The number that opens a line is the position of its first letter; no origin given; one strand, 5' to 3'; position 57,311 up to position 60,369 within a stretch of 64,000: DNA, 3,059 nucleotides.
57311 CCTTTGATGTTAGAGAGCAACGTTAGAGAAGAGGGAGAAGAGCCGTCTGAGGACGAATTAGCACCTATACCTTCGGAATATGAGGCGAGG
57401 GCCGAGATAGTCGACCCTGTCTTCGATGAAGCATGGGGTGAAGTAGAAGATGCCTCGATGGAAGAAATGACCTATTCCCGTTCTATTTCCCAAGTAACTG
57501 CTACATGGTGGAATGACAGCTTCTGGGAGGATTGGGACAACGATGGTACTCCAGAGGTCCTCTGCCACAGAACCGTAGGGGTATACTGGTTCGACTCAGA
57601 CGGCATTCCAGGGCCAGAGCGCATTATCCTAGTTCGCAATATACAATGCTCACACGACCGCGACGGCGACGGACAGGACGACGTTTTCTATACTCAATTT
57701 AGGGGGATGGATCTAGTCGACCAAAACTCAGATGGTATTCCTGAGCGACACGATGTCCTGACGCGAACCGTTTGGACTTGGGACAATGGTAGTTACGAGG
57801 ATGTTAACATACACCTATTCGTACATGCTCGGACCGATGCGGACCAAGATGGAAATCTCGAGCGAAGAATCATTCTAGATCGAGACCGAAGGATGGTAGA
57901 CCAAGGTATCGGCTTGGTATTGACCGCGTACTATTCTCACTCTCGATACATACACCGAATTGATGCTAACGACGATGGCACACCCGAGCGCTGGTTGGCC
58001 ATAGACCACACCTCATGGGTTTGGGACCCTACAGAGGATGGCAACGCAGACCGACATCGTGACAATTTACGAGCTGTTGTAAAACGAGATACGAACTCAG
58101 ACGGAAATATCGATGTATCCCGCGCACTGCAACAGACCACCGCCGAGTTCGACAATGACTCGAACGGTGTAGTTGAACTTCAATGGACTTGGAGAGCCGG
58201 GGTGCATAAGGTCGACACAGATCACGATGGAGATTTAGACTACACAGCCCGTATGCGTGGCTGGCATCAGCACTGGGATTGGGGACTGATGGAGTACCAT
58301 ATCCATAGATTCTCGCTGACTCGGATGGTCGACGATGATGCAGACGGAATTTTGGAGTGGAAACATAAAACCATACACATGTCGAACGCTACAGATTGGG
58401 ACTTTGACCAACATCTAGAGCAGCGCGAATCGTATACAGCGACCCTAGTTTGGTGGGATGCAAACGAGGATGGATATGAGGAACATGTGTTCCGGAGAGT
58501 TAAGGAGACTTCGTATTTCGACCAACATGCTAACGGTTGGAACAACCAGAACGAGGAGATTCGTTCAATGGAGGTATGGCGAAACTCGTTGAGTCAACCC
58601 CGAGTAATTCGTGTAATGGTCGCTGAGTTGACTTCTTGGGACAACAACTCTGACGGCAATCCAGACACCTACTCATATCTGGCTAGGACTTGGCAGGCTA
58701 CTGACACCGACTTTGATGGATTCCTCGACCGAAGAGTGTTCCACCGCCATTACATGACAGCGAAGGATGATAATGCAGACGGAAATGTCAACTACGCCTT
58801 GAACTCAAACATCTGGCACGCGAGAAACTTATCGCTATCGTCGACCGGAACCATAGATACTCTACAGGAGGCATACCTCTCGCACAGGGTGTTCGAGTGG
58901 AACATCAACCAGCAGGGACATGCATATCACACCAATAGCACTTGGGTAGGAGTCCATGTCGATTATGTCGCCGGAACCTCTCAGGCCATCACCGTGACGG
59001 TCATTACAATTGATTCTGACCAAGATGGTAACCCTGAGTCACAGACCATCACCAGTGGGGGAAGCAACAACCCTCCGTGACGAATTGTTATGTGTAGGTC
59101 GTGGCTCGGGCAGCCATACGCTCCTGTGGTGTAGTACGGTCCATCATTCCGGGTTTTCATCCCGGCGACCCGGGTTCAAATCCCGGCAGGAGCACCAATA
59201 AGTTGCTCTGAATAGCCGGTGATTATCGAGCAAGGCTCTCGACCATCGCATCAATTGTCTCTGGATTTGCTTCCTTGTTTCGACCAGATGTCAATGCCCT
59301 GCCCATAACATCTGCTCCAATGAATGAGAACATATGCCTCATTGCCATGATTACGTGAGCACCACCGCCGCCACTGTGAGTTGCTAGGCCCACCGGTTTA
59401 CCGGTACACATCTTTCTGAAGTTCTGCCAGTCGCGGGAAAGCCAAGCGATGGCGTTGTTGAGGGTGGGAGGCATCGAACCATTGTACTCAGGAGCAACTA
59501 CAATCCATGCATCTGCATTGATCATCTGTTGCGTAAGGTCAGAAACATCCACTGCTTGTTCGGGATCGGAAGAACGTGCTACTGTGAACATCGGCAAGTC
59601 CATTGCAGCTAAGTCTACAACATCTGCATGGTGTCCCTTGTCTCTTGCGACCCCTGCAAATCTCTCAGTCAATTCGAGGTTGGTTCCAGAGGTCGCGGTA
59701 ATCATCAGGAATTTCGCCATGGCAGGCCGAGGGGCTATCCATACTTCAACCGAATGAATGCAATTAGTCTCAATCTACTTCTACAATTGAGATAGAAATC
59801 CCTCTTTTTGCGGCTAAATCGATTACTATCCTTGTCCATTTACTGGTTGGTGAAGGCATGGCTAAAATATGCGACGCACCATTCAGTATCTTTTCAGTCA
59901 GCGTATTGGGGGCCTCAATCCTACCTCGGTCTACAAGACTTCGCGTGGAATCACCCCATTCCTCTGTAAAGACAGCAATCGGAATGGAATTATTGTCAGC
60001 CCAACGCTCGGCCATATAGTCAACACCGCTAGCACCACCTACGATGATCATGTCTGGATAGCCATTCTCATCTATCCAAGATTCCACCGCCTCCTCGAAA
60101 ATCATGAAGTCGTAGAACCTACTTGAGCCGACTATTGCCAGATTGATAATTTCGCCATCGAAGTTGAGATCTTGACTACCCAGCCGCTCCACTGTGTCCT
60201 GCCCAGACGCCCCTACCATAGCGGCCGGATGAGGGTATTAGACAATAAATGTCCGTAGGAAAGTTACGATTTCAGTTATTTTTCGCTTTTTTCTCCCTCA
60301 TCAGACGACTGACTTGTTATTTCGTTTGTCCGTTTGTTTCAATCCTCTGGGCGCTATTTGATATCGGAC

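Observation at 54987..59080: Transmembrane dual winged-helix regulator directly upstream of a giant calcium-repeat lipoprotein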

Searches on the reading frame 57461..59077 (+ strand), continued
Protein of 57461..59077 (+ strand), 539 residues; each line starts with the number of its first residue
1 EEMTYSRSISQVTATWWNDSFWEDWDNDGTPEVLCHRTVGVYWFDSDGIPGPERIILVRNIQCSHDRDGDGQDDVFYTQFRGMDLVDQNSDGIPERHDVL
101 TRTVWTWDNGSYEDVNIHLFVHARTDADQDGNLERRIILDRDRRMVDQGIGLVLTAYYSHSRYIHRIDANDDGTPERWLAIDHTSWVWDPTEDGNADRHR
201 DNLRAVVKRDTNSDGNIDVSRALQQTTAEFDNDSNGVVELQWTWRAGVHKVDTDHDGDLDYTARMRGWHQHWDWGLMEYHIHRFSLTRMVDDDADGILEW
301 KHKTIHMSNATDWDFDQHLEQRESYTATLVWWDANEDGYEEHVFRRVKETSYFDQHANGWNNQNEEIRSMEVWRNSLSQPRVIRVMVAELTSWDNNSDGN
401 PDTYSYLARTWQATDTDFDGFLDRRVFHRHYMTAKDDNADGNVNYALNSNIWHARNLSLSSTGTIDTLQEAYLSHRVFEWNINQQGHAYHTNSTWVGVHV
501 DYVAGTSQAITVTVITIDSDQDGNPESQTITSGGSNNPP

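Call 61: fold_search(model_id=the predicted structure, library=viral)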
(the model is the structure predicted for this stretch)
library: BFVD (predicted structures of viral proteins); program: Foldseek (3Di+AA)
matches with E <= 10: 256; with E <= 0.001: 4
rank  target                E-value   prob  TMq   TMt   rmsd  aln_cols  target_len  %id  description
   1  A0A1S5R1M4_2          5.8e-06  1.00  0.32  0.19  37.1       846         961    8  Putative tail fiber protein [Pseudomonas phage phiPMW]
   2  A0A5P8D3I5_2          1.1e-05  1.00  0.41  0.27  14.9       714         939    5  (no name in the UniProt tables at hand)
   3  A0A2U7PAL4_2          1.3e-05  1.00  0.35  0.21  20.2       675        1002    9  (no name in the UniProt tables at hand)
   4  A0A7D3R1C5            2.1e-04  0.72  0.13  0.08  30.2       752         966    6  Zinc finger RING/FYVE/PHD-type protein [Fadolivirus FV1/VV64]
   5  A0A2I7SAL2            1.4e-03  0.57  0.11  0.14  22.9       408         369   10  (no name in the UniProt tables at hand)
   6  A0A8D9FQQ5            1.6e-03  0.66  0.17  0.13  33.2       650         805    7  TonB-dependent receptor SusC [uncultured marine phage]
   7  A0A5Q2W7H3            3.0e-03  0.63  0.18  0.09  36.0       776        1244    8  (no name in the UniProt tables at hand)
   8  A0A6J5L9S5            4.3e-03  0.18  0.11  0.08  31.3       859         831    8  Repeat domain in Vibrio, Colwellia, Bradyrhizobium and Shewanella [uncultured Caudovirales phage]
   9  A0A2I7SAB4            4.5e-03  0.99  0.19  0.27  19.1       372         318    8  (no name in the UniProt tables at hand)
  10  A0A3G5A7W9            4.5e-03  0.23  0.09  0.10  23.8       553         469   10  MORN repeat-containing protein [Hyperionvirus sp.]
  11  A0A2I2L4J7            1.1e-02  0.69  0.15  0.22  20.1       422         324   10  MORN-repeat protein [Orpheovirus IHUMI-LCC2]
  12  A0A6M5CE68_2          1.3e-02  0.15  0.12  0.08  41.7       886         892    9  (no name in the UniProt tables at hand)
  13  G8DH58                2.1e-02  0.97  0.32  0.17  24.8       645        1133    9  (no name in the UniProt tables at hand)
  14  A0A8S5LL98            2.8e-02  0.14  0.09  0.12  34.0       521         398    9  Prokaryotic membrane lipoprotein lipid attachment site [Siphoviridae sp. ctvod4]
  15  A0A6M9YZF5            3.5e-02  0.21  0.12  0.09  32.2       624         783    9  (no name in the UniProt tables at hand)
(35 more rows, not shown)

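Call 62: find_encoding_contigs(protein=P0164, flank=6000, max_places=2)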
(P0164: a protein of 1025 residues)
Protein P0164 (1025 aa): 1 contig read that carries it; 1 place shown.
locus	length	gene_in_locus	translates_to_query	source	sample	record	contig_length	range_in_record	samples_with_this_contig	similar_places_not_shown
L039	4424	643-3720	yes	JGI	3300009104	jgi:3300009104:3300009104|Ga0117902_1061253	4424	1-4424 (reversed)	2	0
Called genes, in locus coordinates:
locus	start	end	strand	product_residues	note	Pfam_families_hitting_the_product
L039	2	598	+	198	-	?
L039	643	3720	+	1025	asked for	PF16403:Bact_surface_Ig-like (faint), PF18911:PKD_4, PF00801:PKD, PF18911:PKD_4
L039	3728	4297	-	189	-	-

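Call 63: find_encoding_contigs(protein=P0169, flank=6000, max_places=2)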
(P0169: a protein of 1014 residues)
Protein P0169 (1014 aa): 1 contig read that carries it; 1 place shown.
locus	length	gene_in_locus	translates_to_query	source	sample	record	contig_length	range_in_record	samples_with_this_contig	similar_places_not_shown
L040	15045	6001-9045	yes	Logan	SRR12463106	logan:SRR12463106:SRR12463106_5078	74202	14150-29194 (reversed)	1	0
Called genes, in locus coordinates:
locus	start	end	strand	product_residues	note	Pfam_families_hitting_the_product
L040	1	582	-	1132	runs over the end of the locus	PF00989:PAS, PF08447:PAS_3, PF08448:PAS_4, PF13426:PAS_9, PF00989:PAS, PF08447:PAS_3, PF08448:PAS_4, PF00989:PAS, +16 more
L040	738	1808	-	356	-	PF09721:Exosortase_EpsH (weak)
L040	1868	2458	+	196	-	PF13580:SIS_2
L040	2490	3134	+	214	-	PF00702:Hydrolase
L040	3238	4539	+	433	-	-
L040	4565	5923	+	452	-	PF22641:TiaS_TCKD, PF08489:TiaS_FLD, PF23783:Zn_ribbon_TiaS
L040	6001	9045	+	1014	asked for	PF00801:PKD, PF18911:PKD_4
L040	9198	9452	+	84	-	-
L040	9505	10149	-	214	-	-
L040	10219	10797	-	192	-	PF00571:CBS (faint)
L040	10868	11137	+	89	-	-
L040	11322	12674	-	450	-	PF00206:Lyase_1, PF10397:ADSL_C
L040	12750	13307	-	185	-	PF08534:Redoxin, PF00578:AhpC-TSA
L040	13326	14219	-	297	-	PF01902:Diphthami_syn_2_N, PF28410:Diphthami_syn_2_C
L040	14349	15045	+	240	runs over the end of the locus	PF10584:Proteasome_A_N, PF00227:Proteasome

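Call 65: find_encoding_contigs(protein=P0166, flank=6000, max_places=2)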
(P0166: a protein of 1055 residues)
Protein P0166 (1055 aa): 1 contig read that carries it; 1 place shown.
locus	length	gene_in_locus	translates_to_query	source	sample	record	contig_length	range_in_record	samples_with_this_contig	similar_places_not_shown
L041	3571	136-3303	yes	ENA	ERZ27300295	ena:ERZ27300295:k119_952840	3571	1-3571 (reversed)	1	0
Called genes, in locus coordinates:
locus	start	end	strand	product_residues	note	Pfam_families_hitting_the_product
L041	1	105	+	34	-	?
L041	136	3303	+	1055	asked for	PF18911:PKD_4, PF00801:PKD (weak), PF18911:PKD_4 (weak)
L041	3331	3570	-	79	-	?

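Call 66: find_encoding_contigs(protein=P0163, flank=6000, max_places=2)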
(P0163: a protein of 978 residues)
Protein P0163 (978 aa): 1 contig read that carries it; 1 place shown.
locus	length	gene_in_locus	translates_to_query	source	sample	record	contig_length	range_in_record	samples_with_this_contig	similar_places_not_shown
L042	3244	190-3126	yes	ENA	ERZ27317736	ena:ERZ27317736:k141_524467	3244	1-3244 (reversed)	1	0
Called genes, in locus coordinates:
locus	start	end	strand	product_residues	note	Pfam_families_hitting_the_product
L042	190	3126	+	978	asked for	PF00801:PKD (faint), PF18911:PKD_4 (faint)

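Call 77: list_cluster_members(proteins=[P0163, P0164, P0165, P0167, P0169, P0171, P0172, P0174, P0175, P0177])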
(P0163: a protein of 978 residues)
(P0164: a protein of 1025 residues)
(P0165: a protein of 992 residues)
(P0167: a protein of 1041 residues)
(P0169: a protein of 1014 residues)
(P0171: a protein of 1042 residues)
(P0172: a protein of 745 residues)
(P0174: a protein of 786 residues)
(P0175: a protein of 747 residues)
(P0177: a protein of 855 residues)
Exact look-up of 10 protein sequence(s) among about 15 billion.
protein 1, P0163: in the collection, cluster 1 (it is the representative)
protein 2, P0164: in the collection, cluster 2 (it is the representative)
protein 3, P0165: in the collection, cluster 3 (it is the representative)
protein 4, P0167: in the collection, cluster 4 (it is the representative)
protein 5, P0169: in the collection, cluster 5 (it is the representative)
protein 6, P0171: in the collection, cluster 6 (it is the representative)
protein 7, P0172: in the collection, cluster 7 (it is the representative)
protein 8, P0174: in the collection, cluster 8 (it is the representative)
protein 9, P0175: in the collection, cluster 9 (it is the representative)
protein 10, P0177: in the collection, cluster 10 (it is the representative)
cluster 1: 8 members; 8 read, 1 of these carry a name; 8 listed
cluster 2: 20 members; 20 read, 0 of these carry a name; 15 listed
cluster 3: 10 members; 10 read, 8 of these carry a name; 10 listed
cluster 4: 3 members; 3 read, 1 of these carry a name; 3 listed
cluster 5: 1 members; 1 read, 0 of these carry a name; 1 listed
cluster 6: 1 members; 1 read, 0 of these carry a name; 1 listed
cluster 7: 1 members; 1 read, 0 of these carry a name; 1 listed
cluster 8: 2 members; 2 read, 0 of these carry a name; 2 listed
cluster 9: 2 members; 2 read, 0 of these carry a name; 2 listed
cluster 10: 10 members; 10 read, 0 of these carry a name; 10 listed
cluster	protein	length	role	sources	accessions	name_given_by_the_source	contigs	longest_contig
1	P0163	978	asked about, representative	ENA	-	-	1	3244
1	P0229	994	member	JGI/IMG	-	hypothetical protein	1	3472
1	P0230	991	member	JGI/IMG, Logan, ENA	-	-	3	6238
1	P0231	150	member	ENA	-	-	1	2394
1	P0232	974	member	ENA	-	-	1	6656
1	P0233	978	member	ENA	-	-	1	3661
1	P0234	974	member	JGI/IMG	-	-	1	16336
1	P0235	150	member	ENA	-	-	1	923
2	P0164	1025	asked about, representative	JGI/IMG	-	-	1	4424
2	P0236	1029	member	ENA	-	-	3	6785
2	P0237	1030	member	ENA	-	-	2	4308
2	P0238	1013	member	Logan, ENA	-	-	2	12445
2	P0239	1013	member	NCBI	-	-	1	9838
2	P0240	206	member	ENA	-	-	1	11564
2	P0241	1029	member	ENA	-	-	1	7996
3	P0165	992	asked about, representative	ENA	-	-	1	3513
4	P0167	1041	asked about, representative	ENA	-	-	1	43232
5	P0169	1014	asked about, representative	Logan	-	-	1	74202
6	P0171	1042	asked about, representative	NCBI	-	-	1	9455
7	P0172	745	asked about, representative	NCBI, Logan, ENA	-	-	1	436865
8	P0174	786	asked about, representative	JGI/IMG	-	-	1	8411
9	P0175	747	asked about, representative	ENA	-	-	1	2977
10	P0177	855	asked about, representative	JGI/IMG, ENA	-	-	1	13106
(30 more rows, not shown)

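Call 78: find_encoding_contigs(protein=P0167, flank=7000, max_places=1)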
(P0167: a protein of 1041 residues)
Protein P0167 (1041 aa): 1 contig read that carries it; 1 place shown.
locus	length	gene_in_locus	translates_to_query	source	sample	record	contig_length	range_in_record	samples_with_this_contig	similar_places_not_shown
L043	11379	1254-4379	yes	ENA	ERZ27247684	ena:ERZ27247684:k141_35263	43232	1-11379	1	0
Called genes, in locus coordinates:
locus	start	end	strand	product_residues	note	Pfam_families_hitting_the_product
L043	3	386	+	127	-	?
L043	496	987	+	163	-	PF06094:GGACT, PF13772:AIG2_2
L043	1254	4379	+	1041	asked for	PF00801:PKD (faint), PF18911:PKD_4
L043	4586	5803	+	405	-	PF00108:Thiolase_N, PF02803:Thiolase_C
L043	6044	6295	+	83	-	-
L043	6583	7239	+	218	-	PF13489:Methyltransf_23, PF13847:Methyltransf_31 (weak), PF08241:Methyltransf_11, PF08242:Methyltransf_12 (weak), PF13649:Methyltransf_25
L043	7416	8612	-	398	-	-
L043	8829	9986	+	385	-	PF02628:COX15-CtaA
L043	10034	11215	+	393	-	PF01040:UbiA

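Call 87: find_encoding_contigs(protein=P0172, flank=8000, max_places=1)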
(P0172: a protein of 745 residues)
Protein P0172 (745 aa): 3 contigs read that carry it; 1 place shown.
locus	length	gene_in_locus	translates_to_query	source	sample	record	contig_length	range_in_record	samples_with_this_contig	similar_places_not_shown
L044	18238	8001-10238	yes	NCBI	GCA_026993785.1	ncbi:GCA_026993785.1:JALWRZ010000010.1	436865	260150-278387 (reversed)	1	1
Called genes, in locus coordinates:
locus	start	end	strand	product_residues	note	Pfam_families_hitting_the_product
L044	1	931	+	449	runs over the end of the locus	PF00497:SBP_bac_3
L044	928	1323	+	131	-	-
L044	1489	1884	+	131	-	PF21485:IF5A-like_N, PF01287:eIF-5a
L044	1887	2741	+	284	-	PF00491:Arginase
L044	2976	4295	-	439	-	PF01458:SUFBD_core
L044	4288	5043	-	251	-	PF00005:ABC_tran, PF13304:AAA_21 (faint)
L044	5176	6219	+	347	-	PF08541:ACP_syn_III_C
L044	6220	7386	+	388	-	PF00108:Thiolase_N, PF00109:ketoacyl-synt (weak), PF02803:Thiolase_C, PF22691:Thiolase_C_1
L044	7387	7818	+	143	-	PF12172:zf-ChsH2, PF01796:OB_ChsH2_C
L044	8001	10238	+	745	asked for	-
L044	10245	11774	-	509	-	PF07969:Amidohydro_3, PF01979:Amidohydro_1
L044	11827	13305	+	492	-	PF04165:DUF401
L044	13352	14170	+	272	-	PF04414:tRNA_deacylase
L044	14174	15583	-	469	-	PF13371:TPR_9 (faint), PF13424:TPR_12 (faint), PF13174:TPR_6 (faint), PF23914:TPR_CcmH_CycH (weak), PF00515:TPR_1 (weak), PF07719:TPR_2 (weak), PF13414:TPR_11 (weak), PF14559:TPR_19, +7 more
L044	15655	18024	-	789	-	PF01590:GAF, PF13185:GAF_2, PF13492:GAF_3, PF00989:PAS, PF08447:PAS_3, PF13188:PAS_8, PF13426:PAS_9, PF01590:GAF, +7 more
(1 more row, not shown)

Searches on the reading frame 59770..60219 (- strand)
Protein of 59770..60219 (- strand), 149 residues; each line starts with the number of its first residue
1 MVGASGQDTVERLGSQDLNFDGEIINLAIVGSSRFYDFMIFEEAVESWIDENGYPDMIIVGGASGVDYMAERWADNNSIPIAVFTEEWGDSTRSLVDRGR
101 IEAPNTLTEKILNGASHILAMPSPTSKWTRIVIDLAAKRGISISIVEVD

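Call 3: search_protein_families(library=pfam, proteins=[window:59770-60219:-], max_evalue=0.1)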
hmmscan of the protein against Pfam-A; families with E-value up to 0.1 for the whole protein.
window:59770-60219:- (149 aa): 1 family
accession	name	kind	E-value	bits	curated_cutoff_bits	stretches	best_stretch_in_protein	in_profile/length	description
PF10686.14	YAcAr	-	6.3e-08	32.8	28.2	1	27-88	3-63/66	YspA, cpYpsA-related SLOG family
